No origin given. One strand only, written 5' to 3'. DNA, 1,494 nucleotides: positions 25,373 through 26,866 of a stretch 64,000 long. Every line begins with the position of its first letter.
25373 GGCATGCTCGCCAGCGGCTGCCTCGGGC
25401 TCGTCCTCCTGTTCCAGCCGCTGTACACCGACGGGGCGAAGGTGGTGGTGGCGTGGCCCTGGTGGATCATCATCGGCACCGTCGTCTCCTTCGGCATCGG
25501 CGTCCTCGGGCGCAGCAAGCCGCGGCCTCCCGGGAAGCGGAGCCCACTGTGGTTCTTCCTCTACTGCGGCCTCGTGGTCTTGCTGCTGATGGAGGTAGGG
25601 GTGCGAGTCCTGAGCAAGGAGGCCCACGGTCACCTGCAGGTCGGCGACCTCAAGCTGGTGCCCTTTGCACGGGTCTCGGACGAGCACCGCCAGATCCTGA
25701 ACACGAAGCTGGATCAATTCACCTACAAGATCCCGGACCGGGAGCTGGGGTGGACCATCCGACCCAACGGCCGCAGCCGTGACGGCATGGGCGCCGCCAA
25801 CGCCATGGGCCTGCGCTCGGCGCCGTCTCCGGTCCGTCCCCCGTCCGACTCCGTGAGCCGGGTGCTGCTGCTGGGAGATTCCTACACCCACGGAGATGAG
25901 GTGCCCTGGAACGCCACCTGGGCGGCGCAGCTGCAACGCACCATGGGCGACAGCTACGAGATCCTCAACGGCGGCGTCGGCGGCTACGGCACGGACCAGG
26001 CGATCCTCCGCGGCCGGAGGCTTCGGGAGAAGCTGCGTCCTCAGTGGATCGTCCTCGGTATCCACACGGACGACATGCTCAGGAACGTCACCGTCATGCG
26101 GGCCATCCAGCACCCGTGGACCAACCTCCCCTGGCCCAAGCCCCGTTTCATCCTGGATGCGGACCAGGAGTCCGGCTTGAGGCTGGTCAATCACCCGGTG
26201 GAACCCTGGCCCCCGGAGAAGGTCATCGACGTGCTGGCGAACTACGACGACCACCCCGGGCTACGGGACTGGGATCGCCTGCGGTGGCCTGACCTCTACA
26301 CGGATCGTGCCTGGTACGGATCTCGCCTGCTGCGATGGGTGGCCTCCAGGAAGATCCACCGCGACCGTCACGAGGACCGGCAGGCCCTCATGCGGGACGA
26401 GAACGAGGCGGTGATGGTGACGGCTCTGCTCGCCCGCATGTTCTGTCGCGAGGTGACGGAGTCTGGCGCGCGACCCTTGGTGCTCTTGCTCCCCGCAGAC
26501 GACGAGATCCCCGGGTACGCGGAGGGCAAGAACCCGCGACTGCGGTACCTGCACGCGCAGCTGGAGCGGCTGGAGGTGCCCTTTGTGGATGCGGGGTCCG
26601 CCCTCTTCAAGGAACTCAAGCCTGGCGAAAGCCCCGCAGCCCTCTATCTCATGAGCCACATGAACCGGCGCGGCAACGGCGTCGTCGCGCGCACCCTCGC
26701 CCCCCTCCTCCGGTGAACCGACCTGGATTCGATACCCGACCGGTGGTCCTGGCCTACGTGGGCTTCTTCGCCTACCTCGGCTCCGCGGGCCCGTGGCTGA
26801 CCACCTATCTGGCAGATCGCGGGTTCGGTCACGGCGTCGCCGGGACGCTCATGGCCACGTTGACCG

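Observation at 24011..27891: Sodium:solute symporter fused to an SGNH esterase and translationally coupled to an MFS permease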

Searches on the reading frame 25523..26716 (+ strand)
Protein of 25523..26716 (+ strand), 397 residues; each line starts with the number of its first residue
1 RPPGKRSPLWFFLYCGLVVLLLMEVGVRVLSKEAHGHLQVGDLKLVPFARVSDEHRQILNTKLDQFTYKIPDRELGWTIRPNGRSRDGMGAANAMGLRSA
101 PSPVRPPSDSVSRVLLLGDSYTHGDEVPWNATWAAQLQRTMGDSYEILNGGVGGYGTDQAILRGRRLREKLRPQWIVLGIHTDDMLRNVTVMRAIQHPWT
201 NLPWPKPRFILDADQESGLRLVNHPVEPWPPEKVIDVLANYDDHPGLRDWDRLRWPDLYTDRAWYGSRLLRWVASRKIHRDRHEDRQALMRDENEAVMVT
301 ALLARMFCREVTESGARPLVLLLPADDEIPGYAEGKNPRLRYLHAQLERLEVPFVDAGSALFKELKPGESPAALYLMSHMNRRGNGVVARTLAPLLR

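Call 6: search_protein_families(library=ncbifam, proteins=[window:25571-26716:+], max_evalue=0.1)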
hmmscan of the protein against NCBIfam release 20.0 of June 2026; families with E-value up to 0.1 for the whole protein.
window:25571-26716:+ (381 aa): 3 families
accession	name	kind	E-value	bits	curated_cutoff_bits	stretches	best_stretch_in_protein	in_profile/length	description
NF007819.1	PRK10528.1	equivalog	8.5e-07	28.9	270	1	97-175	30-111/210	multifunctional acyl-CoA thioesterase I/protease I/lysophospholipase L1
NF042968.1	AcxylEst_AxeA1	equivalog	0.015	13.6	700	1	90-138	269-319/459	acetylxylan esterase AxeA1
NF047475.1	GDSL_LA_2490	hypoth_equivalog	0.042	13.1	325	1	72-155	63-144/431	LA_2490 family SGNH/GDSL-type esterase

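Call 13: find_homologous_proteins(query=window:25523-26716:+, max_evalue=0.001)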
Query window:25523-26716:+ (397 aa): 199 proteins with E <= 0.001 among 8000 candidates; the best 120 are listed.
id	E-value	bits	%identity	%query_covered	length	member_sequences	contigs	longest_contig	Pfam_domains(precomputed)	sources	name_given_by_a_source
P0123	9.5e-147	508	60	97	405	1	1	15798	PF13472.13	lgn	-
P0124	5.1e-146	505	58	97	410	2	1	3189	PF13472.13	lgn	-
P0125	1.2e-143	497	57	100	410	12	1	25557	PF13472.13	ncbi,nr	ncbi:MAG: GDSL-type esterase/lipase family protein [Planctomycetota bacterium]|nr:GDSL-type esterase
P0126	2.3e-143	496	57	99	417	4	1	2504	PF13472.13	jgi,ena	-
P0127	1.0e-137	478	55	97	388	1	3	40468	PF13472.13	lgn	-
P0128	1.1e-136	474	54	99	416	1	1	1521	PF13472.13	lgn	-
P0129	1.9e-122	428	52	99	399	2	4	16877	PF13472.13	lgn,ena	-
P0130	1.2e-107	379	50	99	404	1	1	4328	PF13472.13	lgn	-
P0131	9.7e-94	333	45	96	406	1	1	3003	PF13472.13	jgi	jgi:hypothetical protein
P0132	3.1e-91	325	44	100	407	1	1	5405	PF13472.13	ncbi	-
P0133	9.7e-74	267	39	96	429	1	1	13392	PF13472.13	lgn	-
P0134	1.5e-73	266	40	98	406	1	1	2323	-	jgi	-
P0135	3.0e-73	265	39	98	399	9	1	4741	-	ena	-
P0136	8.2e-72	261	39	93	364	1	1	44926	PF13472.13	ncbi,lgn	-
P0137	6.4e-61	225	44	76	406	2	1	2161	PF13472.13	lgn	-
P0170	1.4e-27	115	30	97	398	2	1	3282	PF13472.13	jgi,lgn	jgi:lysophospholipase L1-like esterase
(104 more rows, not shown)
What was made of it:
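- Hits to the C-terminal half are stand-alone proteins of 233-498 aa (call 13).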

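Call 15: find_encoding_contigs(protein=P0127, flank=8000, max_places=2)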
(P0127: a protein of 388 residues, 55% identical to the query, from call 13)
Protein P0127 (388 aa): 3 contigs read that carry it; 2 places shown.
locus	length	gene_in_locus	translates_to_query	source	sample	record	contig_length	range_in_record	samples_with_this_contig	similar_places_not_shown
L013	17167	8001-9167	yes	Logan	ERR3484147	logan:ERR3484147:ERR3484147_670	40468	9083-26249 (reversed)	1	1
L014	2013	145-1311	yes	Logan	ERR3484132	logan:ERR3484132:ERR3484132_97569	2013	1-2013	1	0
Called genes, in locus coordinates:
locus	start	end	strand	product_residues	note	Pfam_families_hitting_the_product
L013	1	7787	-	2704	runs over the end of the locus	PF00890:FAD_binding_2 (weak), PF01494:FAD_binding_3, PF01946:Thi4 (weak), PF07992:Pyr_redox_2 (weak), PF02771:Acyl-CoA_dh_N, PF02770:Acyl-CoA_dh_M, PF00441:Acyl-CoA_dh_1, PF00766:ETF_alpha, +1 more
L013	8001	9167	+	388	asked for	PF13472:Lipase_GDSL_2 (weak)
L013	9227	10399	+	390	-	PF03825:Nuc_H_symport, PF07690:MFS_1, PF12832:MFS_1_like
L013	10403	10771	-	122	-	-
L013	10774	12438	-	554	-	PF13365:Trypsin_2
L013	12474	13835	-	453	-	PF13520:AA_permease_2, PF00324:AA_permease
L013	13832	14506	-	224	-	-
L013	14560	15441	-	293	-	PF01370:Epimerase, PF08338:DUF1731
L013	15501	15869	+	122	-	PF00903:Glyoxalase, PF18029:Glyoxalase_6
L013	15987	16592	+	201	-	PF03958:Secretin_N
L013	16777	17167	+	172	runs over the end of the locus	PF03745:DUF309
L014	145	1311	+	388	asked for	PF13472:Lipase_GDSL_2 (weak)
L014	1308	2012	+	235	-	?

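Call 16: find_encoding_contigs(protein=P0125, flank=8000, max_places=2)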
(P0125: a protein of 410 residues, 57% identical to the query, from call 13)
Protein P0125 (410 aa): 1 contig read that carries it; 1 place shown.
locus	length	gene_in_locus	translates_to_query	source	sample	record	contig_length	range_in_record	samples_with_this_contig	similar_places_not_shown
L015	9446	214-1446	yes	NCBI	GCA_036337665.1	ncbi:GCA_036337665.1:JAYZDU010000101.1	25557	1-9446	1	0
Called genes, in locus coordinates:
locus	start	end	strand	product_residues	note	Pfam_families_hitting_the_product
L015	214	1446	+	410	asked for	PF13472:Lipase_GDSL_2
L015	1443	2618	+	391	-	PF01306:LacY_symp (weak), PF03825:Nuc_H_symport, PF07690:MFS_1, PF12832:MFS_1_like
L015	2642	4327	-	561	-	PF00498:FHA (weak), PF00089:Trypsin (weak), PF13365:Trypsin_2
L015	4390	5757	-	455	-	PF13520:AA_permease_2, PF00324:AA_permease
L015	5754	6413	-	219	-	-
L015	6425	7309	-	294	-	PF01370:Epimerase, PF16363:GDP_Man_Dehyd (faint), PF08338:DUF1731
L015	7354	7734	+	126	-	PF00903:Glyoxalase, PF18029:Glyoxalase_6, PF22677:Ble-like_N (weak)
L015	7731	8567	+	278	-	PF03009:GDPD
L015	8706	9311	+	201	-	PF03958:Secretin_N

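Call 17: find_encoding_contigs(protein=P0123, flank=8000, max_places=2)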
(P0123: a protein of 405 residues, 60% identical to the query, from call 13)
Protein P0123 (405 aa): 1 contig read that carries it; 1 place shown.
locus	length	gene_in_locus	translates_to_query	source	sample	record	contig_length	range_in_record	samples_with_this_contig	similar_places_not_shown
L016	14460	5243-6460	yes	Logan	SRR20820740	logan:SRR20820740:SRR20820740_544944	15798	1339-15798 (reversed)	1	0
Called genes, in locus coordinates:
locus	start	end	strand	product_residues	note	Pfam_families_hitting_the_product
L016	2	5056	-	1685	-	?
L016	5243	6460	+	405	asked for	PF13472:Lipase_GDSL_2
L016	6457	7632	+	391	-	PF03825:Nuc_H_symport, PF07690:MFS_1, PF12832:MFS_1_like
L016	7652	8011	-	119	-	-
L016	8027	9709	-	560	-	PF00498:FHA, PF00089:Trypsin (faint), PF13365:Trypsin_2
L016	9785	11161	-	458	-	PF13520:AA_permease_2, PF00324:AA_permease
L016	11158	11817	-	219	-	-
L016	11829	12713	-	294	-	PF01370:Epimerase, PF13460:NAD_binding_10 (faint), PF08338:DUF1731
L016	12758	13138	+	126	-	PF00903:Glyoxalase, PF18029:Glyoxalase_6, PF22677:Ble-like_N (weak)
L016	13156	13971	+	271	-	PF03009:GDPD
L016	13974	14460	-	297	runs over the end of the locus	-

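Call 27: search_protein_families(library=pfam, alignment_id=A3, max_evalue=0.01)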
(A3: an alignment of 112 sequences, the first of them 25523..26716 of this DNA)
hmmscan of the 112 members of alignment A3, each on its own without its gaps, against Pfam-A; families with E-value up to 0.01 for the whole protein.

A. member 1, window:25523-26716:+ (397 aa): 1 family
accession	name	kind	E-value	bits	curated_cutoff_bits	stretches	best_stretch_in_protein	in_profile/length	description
PF13472.12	Lipase_GDSL_2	-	6.2e-09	37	32.9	1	117-197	2-87/178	GDSL-like Lipase/Acylhydrolase family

B. families by the number of members that match (of 112 scanned): 6 families
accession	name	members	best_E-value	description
PF13472.12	Lipase_GDSL_2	106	1.1e-14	GDSL-like Lipase/Acylhydrolase family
PF00657.28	Lipase_GDSL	61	1.3e-08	GDSL-like Lipase/Acylhydrolase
PF16822.11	ALGX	18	1.9e-05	SGNH hydrolase-like domain, acetyltransferase AlgX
PF19040.6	SGNH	1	0.0027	SGNH domain (fused to AT3 domains)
PF04382.18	SAB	1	0.0034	SAB domain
PF20960.2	Bag6_BAGS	1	0.0042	Bag6, BAG-similar domain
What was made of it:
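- On SGNH/GDSL hydrolases: Lipase_GDSL_2 scores 37 bits against 32.9, and 106 of 112 family members match it (call 27).
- On AlgX/AlgJ/DltD-type SGNH-like O-acyltransferases: ALGX matches 18 of 112 family members, but not the window's protein (call 27).
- Checked: It scores 34.4 bits on the whole protein and 37 bits on the C-terminal half alone (call 27), against a cut-off of 32.9.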

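Call 28: search_solved_structures(query=A3, max_evalue=1)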
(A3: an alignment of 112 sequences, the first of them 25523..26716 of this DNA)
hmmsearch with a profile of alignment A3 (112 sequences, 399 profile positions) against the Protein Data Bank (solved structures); distinct sequences matched with E-value up to 1: 40.
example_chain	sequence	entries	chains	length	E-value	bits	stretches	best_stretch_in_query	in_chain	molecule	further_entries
7bxd_A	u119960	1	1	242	8.2e-07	31.5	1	318-392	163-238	GDSL-like protein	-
9otv_A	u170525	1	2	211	3.2e-06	29.6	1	112-153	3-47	Lysophospholipase L1-like esterase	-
4rsh_A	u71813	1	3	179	8.9e-06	28.1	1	110-150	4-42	Lipolytic protein G-D-S-L family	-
4o8v_A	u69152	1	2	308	8.9e-05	24.8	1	290-396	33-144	Alginate biosynthesis protein AlgJ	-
4rw0_A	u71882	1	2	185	0.00015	24.1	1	333-385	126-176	Lipolytic protein G-D-S-L family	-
7ddy_D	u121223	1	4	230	0.00021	23.6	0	325-387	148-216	G-D-S-L family lipolytic protein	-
1jrl_A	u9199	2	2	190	0.0006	22.1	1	114-178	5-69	Acyl-CoA Thioesterase I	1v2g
4knc_B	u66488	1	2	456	0.00074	21.8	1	299-394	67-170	Alginate biosynthesis protein AlgX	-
5tid_A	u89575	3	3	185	0.00077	21.8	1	114-178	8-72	Acyl-CoA thioesterase I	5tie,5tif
4ppy_A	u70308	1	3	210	0.00082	21.7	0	334-394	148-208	Putative acylhydrolase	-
1bwr_A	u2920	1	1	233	0.00096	21.4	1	285-394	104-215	PLATELET-ACTIVATING FACTOR ACETYLHYDROLASE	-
1yzf_A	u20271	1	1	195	0.0012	21.1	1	301-395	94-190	lipase/acylhydrolase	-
7c2c_A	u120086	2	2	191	0.0012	21.1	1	111-153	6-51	SGNH-hydrolase family esterase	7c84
7c2a_A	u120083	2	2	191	0.0012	21.1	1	111-153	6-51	SGNH-hydrolase family esterase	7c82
1bwp_A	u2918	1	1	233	0.0019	20.5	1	280-394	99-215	PLATELET-ACTIVATING FACTOR ACETYLHYDROLASE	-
9ge8_T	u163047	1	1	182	0.048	15.9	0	114-178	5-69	Thioesterase 1/protease 1/lysophospholipase L1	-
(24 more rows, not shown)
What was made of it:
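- On AlgX/AlgJ/DltD-type SGNH-like O-acyltransferases: Matches to AlgJ and AlgX chains are weak (E = 9e-5 to 7e-4, call 28).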

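Call 30: predict_structure(alignment_id=A3)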
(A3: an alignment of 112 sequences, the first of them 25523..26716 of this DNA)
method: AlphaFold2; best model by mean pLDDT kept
length: 397 residues; sequences in the alignment: 112
mean_pLDDT: 96.0   pTM: 0.93
mean pLDDT of the five models: 96.0, 95.9, 95.8, 95.7, 95.6
residues with pLDDT >= 90: 380; 70-90: 9; 50-70: 5; < 50: 3
segments of 3 or more residues with pLDDT < 50: 1-3
pLDDT, mean of each block of 10 residues (from residue 1): 68 97 98 95 97 96 97 96 96 91 89 98 98 98 97 98 97 98 98 95 96 98 91 96 95 97 98 98 97 98 99 98 98 96 98 98 98 98 99 98
secondary structure, 60 per line:
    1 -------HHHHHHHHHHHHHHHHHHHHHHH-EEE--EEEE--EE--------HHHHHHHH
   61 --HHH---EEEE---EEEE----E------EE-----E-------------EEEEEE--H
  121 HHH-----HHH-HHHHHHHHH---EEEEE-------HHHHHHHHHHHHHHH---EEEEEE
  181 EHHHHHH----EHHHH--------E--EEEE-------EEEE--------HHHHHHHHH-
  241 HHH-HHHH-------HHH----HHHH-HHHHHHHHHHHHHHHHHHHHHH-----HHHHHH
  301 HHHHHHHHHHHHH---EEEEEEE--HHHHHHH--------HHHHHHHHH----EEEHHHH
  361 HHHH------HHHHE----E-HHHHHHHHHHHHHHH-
elements in order: H8-30 E32-34 E37-40 H53-60 E69-72 E76-79 E112-117 H120-123 H133-141 E145-149 H157-171 E175-181 H182-187 H193-196 E208-211 E219-222 H231-239 H245-248 H263-266 H268-289 H295-313 E317-323 H326-332 H341-349 E354-356 H357-364 H371-374 H382-396
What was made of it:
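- On SGNH/GDSL hydrolases: Model pLDDT 96 (call 30).
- Checked: The AlphaFold2 model of aa 505-901 has pLDDT 96 (call 30).
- It is modelled with pLDDT of about 97, continuous with the domain (call 30).
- Tried and rejected: The separate model (call 30) covers that half.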

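Call 33: fold_search(model_id=the predicted structure, library=pdb)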
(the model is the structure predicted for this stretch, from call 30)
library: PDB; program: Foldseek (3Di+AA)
matches with E <= 10: 1184; with E <= 0.001: 57
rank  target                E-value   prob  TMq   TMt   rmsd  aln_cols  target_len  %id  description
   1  8a2n_A                5.1e-07  1.00  0.46  0.59  10.4       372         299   13  Structure of crocagin biosynthetic protein CgnD (released 2023-02-22)
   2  8a2n_B                5.1e-07  1.00  0.42  0.54  11.1       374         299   15  Structure of crocagin biosynthetic protein CgnD (released 2023-02-22)
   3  7bxb_A                5.1e-07  1.00  0.32  0.52   8.2       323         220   15  Crystal structure of Ca_00311 (released 2021-04-21)
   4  7bxc_J                7.2e-07  1.00  0.33  0.56   7.5       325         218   14  Crystal structure of Ca_00311 form II (released 2021-04-21)
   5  6lfb                  1.0e-06  1.00  0.35  0.71   4.8       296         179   14  E. coli Thioesterase I mutant DG (released 2020-07-15)
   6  1jrl                  2.0e-06  1.00  0.35  0.72   4.8       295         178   14  Crystal structure of E. coli Lysophospholiase L1/Acyl-CoA Thioesterase I/Protease I L109P mutant (released 2003-07-08)
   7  5tic_B                2.0e-06  1.00  0.32  0.67   7.3       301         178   14  X-ray structure of wild-type E. coli Acyl-CoA thioesterase I at pH 5 (released 2017-04-26)
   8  1ivn                  2.2e-06  1.00  0.35  0.71   4.7       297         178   13  E.coli Thioesterase I/Protease I/Lysophospholiase L1 (released 2003-07-08)
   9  5tic_A                5.1e-06  1.00  0.36  0.75   4.4       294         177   12  X-ray structure of wild-type E. coli Acyl-CoA thioesterase I at pH 5 (released 2017-04-26)
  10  6lfc_D                5.8e-06  1.00  0.34  0.71   6.8       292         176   14  E. coli Thioesterase I mutant DG (released 2020-07-15)
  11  1j00                  6.9e-06  1.00  0.35  0.73   4.2       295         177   13  E. coli Thioesterase I/Protease I/Lysophospholipase L1 in complexed with diethyl phosphono moiety (released 2003-07-08)
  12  5tif                  9.7e-06  1.00  0.32  0.65   7.4       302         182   14  x-ray structure of acyl-CoA thioesterase I, TesA, triple mutant M141L/Y145K/L146K in complex with octanoic acid (released 2017-04-26)
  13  1u8u                  1.0e-05  1.00  0.34  0.70   7.2       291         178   14  E. coli Thioesterase I/Protease I/Lysophospholiase L1 in complexed with octanoic acid (released 2005-04-05)
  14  6lfc_A                1.1e-05  1.00  0.34  0.72   6.8       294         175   15  E. coli Thioesterase I mutant DG (released 2020-07-15)
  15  4tx1_A                1.8e-05  1.00  0.31  0.54  11.6       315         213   15  The crystal structure of carbohydrate acetylesterase family member from Sinorhizobium meliloti (released 2014-12-24)
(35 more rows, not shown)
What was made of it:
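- On SGNH/GDSL hydrolases: Foldseek probability 1.0 to TesA and to carbohydrate and sialate esterases (call 33).
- Closest known: TesA / lysophospholipase L1 and carbohydrate acetylesterases. Same: TesA is the best named sequence relative of the core (calls 6, 28, 33).
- Closest known: TesA / lysophospholipase L1 and carbohydrate acetylesterases. Different: TM-score to any solved structure, normalised to the query, is at most 0.46 (call 33).
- Checked: Foldseek gives probability 1.0 to many SGNH hydrolases (call 33).
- Weak fold matches include sialate and carbohydrate acetylesterases (call 33).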

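Call 36: find_related_loci(query=A3, collection=genome_contigs, flank=10000)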
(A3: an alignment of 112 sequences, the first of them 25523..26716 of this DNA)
Query A3 (397 aa) in genome_contigs; peptide patterns used: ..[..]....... (x = any residue, [..] = any of these).
453 stretches matched a pattern; 442 encode a relative of the query (tblastn E <= 1e-3); the best 80 are kept; 80 distinct loci.
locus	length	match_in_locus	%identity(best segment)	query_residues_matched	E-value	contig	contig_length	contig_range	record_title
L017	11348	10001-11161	58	11-397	1e-146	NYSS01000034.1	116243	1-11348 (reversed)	MAG: Planctomycetota bacterium isolate CPC9 68466, whole genome shotgun sequence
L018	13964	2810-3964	52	6-393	7e-123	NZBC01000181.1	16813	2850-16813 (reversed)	MAG: Planctomycetota bacterium isolate ARS1434 MHASMcontig_430732, whole genome shotgun sequence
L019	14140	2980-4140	58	11-397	1e-145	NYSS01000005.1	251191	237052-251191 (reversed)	MAG: Planctomycetota bacterium isolate CPC9 66021, whole genome shotgun sequence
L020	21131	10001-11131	40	14-393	6e-75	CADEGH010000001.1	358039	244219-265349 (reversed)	uncultured bacterium isolate Bacteria sp. RBC034 genome assembly, contig: MAG034_1, whole genome shotgun sequence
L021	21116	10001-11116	38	17-393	2e-69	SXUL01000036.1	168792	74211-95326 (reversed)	MAG: Planctomycetia bacterium isolate F1-140-MAGs146 F1-140__c88744, whole genome shotgun sequence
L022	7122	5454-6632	38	1-397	2e-67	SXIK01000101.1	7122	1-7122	MAG: Planctomycetia bacterium isolate F1-120-MAGs048 F1-120__c343997, whole genome shotgun sequence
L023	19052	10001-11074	42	21-383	6e-67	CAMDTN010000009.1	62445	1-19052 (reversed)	MAG: Singulisphaera sp. GP187 isolate TH-11nov19-101 genome assembly, contig: TH-11nov19-C894, whole genome shotgun sequ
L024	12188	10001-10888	44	36-336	7e-58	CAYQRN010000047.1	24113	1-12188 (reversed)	MAG TPA_asm: uncultured Planctomycetia bacterium isolate binchicken_co16_337 genome assembly, contig: NODE_3501_length_2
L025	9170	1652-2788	32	17-396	4e-46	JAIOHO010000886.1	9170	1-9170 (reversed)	MAG: Anaerolineae bacterium isolate MAG_06 contig_269659, whole genome shotgun sequence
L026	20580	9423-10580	33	18-396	2e-46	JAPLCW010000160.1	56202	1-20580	MAG: Candidatus Auribacterota bacterium isolate LacPavin_0920_SED2_MAG_54_22 LacPavin_0920_SED2_scaffold_345157, whole g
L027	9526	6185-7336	31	9-392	1e-44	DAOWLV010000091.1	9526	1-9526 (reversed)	MAG TPA_asm: Candidatus Krumholzibacteriia bacterium isolate CSMAG_2985 CSMAG_2985_k141_334528_length_9526_cov_460.3099,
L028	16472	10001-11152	31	9-392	2e-44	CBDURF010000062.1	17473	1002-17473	MAG TPA_asm: uncultured bacterium isolate SRR22302361_binner123_Refined_103 genome assembly, contig: ERZ25748748.1417, w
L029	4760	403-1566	30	9-396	2e-44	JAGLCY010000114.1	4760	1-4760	MAG: Candidatus Krumholzibacteriia bacterium isolate SW_4_19 ROV167.bin.19.fa_114, whole genome shotgun sequence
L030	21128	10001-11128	31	7-392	3e-43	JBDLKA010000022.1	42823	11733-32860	MAG: Candidatus Krumholzibacteriota bacterium isolate MAG120 MAG120_22, whole genome shotgun sequence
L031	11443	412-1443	34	46-396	9e-43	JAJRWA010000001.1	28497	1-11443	MAG: Candidatus Krumholzibacteriota bacterium isolate Dive96_bin2.115 k141_16758, whole genome shotgun sequence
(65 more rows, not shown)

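Call 41: search_protein_families(library=pfam, alignment_id=A4, max_evalue=0.0001)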
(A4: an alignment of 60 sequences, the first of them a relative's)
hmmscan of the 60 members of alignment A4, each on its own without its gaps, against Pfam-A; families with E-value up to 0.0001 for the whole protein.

A. member 1, L019:4220-4810:+ (196 aa): 0 families

B. families by the number of members that match (of 60 scanned): 67 families (the first 25 are shown)
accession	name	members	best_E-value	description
PF13472.12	Lipase_GDSL_2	5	2.9e-17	GDSL-like Lipase/Acylhydrolase family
PF19588.4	SxtJ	5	5.9e-13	Saxitoxin biosynthesis operon protein SxtJ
PF14559.12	TPR_19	3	1.3e-11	Tetratricopeptide repeat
PF13428.12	TPR_14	3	4.5e-10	Tetratricopeptide repeat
PF00464.25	SHMT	2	2.3e-117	Serine hydroxymethyltransferase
PF01571.26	GCV_T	2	2.8e-77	Aminomethyltransferase folate-binding domain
PF00892.27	EamA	2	5.9e-35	EamA-like transporter family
PF13692.12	Glyco_trans_1_4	2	6.7e-32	Glycosyl transferases group 1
PF00072.30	Response_reg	2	6.8e-27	Response regulator receiver domain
PF07719.23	TPR_2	2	6.7e-19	Tetratricopeptide repeat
PF13414.12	TPR_11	2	3.4e-17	TPR repeat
PF13432.12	TPR_16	2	1e-15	Tetratricopeptide repeat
PF13431.12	TPR_17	2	3.8e-15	Tetratricopeptide repeat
PF00515.34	TPR_1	2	5.2e-15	Tetratricopeptide repeat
PF13439.12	Glyco_transf_4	2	5.8e-15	Glycosyltransferase Family 4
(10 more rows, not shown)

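Call 71: search_protein_representatives(alignment_id=A3)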
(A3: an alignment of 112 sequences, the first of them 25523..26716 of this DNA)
Query: 112 sequences, 399 profile positions. Proteins with E-value up to 0.001 (for the whole library): 88481; up to 1e-10: 41650; up to 1e-30: 5612. The best 150 are listed.
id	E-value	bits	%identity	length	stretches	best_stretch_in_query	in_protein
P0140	4.4e-122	424.3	-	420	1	4-391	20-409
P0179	1.2e-120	419.6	-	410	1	5-395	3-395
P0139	4.4e-119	414.5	-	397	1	4-393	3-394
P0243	8.7e-119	413.5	-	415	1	3-396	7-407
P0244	2.0e-117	409.0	-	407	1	6-397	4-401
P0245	5.1e-116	404.4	-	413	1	4-394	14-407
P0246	4.0e-115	401.4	-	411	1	4-392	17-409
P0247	1.1e-114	400.0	-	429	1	5-394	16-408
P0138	5.8e-114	397.6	-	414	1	5-394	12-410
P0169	7.6e-114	397.2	-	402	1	4-396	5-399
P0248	1.3e-113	396.5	-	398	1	8-394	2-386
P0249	2.8e-113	395.3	-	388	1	39-394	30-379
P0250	5.8e-113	394.3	-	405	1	9-393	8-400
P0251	6.3e-113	394.2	-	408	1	3-396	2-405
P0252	6.8e-113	394.1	-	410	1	7-396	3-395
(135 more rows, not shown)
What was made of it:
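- The best 150 are all 380-579 aa, with the match starting within about 107 residues of the N-terminus (call 71).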
